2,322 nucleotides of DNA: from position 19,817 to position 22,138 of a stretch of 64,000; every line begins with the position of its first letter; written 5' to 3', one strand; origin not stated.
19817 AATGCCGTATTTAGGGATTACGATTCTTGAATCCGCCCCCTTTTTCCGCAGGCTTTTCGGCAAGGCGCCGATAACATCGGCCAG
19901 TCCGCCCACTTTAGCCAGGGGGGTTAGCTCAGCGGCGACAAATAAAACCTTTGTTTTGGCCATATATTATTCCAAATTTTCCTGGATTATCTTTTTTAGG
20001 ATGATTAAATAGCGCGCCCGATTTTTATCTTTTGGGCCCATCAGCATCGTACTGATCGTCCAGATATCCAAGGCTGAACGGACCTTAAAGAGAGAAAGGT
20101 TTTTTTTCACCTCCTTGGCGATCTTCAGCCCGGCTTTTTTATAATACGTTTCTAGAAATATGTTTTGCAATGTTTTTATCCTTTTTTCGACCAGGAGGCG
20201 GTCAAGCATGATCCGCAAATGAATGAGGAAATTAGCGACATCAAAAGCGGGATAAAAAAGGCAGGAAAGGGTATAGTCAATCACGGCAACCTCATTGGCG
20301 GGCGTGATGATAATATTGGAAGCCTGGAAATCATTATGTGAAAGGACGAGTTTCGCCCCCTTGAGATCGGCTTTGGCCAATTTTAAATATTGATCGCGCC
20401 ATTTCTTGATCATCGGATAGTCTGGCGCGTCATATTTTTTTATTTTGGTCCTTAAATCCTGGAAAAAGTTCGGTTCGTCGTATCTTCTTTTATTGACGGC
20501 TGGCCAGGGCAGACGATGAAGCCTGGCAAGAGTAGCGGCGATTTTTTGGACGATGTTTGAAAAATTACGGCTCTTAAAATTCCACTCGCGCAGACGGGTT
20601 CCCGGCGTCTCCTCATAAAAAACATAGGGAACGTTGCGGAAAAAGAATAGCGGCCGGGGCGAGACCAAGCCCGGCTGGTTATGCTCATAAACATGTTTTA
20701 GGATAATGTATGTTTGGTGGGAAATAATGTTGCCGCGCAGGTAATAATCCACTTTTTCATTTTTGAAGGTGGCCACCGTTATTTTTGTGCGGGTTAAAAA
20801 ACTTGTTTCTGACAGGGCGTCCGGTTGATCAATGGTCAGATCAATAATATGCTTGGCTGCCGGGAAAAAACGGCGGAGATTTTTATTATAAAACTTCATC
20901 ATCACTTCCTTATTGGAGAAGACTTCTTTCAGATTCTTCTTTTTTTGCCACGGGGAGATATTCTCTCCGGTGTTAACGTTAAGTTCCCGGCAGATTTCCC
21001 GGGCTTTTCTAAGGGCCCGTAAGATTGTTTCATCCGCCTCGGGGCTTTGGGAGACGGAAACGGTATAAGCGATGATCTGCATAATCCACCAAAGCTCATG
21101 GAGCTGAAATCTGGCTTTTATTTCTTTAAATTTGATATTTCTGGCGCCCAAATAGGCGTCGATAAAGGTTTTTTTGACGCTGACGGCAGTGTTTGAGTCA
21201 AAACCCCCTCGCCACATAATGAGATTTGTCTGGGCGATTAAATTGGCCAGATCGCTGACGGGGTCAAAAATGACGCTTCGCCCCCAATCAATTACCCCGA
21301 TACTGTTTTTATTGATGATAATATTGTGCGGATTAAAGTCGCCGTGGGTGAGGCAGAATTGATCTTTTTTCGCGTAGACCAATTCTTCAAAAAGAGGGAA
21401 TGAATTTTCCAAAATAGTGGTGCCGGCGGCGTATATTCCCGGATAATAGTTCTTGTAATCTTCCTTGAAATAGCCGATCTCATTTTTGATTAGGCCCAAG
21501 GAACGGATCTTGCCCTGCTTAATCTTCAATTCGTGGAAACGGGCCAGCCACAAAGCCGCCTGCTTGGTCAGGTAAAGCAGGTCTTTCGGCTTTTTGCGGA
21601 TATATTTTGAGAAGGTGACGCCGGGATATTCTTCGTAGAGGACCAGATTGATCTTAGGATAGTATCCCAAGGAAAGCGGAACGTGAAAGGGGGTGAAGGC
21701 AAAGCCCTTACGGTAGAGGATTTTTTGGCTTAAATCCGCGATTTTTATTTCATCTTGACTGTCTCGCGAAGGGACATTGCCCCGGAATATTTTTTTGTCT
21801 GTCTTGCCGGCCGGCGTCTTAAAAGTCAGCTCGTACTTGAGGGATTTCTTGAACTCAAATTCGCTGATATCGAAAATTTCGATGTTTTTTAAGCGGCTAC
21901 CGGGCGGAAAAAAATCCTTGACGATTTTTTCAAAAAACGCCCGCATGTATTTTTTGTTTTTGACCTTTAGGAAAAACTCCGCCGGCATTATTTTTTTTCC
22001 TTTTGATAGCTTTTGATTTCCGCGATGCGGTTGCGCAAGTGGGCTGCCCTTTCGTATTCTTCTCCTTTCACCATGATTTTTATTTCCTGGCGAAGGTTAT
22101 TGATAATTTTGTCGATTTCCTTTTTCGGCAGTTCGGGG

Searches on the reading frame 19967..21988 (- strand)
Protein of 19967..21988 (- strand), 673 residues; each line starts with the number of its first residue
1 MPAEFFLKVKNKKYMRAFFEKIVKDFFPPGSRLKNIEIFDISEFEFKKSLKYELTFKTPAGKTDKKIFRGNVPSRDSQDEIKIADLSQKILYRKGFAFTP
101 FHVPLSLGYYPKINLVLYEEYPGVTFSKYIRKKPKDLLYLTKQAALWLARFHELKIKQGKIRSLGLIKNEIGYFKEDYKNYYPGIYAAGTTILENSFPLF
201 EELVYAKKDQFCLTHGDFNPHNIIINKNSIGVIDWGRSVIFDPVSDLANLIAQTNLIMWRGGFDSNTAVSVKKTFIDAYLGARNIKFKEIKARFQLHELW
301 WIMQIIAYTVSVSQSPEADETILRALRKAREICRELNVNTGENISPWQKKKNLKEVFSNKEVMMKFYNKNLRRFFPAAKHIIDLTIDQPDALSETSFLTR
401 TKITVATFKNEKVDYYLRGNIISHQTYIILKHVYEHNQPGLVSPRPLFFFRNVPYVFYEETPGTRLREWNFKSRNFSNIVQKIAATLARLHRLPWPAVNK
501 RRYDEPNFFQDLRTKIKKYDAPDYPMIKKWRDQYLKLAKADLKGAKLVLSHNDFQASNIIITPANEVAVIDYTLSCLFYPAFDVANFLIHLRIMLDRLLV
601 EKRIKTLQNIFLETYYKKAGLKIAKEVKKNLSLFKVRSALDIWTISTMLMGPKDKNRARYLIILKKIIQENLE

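Call 77: search_protein_families(library=pfam, proteins=[window:19967-21988:-], max_evalue=0.0001)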
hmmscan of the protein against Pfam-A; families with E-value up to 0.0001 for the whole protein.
window:19967-21988:- (673 aa): 5 families
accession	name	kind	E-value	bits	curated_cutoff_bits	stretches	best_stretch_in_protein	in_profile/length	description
PF01636.29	APH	-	2.4e-28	99.9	23.2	2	431-597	45-219/239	Phosphotransferase enzyme family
PF01633.27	Choline_kinase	-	5.2e-20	72.4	29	1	477-593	86-209/300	Choline/ethanolamine kinase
PF07914.17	DUF1679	-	3.3e-07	30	24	0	541-617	262-336/414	Uncharacterized oxidoreductase dhs-27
PF02958.26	EcKL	-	3.7e-07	30.2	22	0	516-589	182-262/294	Ecdysteroid kinase-like family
PF01163.29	RIO1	-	1.6e-05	25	22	0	211-241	124-154/187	RIO domain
